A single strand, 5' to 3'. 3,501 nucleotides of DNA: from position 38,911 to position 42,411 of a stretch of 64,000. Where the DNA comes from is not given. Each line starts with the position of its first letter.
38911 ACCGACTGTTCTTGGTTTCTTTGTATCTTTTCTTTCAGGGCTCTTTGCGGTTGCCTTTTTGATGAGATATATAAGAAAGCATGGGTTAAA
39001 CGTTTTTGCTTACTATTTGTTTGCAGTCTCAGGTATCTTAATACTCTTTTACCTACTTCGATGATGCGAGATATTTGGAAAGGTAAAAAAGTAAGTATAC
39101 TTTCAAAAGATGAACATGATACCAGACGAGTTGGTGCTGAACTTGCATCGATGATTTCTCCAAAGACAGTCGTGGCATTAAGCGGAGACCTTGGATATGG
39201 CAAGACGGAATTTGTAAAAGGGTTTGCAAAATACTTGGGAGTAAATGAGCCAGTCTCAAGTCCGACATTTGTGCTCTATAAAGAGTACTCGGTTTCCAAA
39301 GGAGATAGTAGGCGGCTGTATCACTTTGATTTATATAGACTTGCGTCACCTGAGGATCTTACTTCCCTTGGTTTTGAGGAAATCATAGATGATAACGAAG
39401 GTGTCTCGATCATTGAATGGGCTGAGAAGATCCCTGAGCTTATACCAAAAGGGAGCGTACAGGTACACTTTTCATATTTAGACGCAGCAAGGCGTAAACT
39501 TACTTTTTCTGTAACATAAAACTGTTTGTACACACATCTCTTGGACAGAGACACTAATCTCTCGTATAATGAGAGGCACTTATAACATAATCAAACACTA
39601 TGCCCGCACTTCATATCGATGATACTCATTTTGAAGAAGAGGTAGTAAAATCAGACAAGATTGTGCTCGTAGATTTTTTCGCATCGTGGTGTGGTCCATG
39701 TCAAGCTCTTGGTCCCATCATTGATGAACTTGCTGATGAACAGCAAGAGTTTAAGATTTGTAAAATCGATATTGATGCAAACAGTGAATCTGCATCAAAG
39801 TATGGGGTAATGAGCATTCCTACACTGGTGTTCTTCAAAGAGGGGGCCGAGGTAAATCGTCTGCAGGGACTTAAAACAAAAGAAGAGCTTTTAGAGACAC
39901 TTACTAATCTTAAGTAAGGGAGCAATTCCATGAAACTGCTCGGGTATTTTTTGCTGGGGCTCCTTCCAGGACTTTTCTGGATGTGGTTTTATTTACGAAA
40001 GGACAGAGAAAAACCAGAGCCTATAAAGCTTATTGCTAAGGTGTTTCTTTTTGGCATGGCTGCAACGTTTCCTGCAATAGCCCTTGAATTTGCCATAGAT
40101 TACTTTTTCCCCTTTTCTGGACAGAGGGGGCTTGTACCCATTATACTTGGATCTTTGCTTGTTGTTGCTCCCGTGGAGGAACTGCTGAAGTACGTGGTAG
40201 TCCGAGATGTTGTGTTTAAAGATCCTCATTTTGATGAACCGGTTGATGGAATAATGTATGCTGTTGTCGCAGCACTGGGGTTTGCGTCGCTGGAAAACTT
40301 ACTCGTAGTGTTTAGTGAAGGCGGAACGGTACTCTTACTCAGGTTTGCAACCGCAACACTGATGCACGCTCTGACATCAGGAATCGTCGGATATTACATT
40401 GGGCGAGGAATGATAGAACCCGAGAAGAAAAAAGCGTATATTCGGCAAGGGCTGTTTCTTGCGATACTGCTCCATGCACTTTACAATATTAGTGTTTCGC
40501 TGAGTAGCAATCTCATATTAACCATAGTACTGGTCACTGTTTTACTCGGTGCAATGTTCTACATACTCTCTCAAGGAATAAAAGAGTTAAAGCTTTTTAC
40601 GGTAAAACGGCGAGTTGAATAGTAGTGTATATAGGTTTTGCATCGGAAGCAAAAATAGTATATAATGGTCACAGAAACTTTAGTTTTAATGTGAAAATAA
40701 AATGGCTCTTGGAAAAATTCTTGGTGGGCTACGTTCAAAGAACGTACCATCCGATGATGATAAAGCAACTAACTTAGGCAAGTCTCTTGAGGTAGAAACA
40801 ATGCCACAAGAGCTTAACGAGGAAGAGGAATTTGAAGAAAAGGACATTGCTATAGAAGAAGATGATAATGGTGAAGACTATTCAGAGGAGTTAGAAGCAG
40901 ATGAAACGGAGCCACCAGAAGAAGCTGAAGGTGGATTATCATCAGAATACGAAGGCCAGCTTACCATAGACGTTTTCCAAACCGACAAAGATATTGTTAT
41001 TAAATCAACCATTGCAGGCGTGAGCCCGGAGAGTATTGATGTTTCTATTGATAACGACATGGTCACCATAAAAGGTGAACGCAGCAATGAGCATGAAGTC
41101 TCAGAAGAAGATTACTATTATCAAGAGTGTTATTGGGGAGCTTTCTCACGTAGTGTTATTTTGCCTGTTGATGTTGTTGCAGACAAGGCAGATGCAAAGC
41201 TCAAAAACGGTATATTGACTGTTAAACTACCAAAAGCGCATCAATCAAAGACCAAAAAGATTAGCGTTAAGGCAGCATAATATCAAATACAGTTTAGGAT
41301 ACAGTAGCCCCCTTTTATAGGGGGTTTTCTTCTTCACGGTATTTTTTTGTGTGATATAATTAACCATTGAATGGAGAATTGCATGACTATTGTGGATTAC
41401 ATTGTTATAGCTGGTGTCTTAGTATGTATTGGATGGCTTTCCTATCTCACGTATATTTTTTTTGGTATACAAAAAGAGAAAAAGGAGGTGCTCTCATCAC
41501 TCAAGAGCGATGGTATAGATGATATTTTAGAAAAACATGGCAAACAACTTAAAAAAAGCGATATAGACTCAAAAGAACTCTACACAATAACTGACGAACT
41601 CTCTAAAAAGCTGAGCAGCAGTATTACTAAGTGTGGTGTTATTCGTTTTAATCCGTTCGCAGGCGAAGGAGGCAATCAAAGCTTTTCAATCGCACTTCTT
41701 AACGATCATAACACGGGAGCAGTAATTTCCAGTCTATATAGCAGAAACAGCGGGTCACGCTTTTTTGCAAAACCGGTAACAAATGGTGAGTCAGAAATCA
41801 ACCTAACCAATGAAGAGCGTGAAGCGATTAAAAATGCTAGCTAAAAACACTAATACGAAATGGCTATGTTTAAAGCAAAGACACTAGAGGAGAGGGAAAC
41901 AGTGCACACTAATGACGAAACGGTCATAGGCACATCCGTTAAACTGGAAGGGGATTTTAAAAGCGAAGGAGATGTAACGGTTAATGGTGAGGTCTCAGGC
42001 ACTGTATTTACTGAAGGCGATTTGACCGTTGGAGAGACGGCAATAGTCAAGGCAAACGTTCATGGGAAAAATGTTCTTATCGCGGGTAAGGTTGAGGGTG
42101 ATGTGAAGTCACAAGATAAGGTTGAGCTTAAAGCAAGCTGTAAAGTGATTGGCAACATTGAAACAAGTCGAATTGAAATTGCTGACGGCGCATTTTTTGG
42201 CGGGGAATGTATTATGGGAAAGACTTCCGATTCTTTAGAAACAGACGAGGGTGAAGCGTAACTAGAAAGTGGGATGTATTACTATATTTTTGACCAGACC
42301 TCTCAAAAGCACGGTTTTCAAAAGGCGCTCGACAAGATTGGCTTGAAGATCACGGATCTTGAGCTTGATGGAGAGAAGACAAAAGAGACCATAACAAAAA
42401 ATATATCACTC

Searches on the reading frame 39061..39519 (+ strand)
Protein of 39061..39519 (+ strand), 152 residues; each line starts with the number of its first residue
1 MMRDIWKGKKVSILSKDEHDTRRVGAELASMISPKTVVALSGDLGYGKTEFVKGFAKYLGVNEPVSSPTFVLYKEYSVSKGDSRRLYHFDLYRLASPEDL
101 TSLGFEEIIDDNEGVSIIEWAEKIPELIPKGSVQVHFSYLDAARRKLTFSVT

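Call 100: search_protein_families(library=pfam, proteins=[window:39061-39519:+], max_evalue=0.001)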
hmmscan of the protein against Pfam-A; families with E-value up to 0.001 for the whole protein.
window:39061-39519:+ (152 aa): 1 family
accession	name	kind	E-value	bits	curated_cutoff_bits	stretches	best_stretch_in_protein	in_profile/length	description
PF02367.23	TsaE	-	8e-39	133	26.6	1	16-145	2-126/128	Threonylcarbamoyl adenosine biosynthesis protein TsaE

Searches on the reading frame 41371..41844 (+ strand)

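Call 101: search_protein_families(library=pfam, proteins=[window:41371-41844:+], max_evalue=0.001)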
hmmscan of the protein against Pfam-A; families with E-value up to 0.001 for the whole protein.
window:41371-41844:+ (157 aa): 1 family
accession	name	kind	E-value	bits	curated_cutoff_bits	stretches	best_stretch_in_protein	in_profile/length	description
PF14584.11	DUF4446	-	1.7e-32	112.9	27.4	1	11-156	5-149/150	Protein of unknown function (DUF4446)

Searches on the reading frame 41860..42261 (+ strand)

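Call 101: search_protein_families(library=pfam, proteins=[window:41860-42261:+], max_evalue=0.001)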
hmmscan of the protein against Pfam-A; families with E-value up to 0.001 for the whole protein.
window:41860-42261:+ (133 aa): 1 family
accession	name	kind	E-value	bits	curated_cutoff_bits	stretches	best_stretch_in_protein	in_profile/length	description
PF04519.19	Bactofilin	-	2.5e-26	92.2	27.9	1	21-117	1-97/98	Polymer-forming cytoskeletal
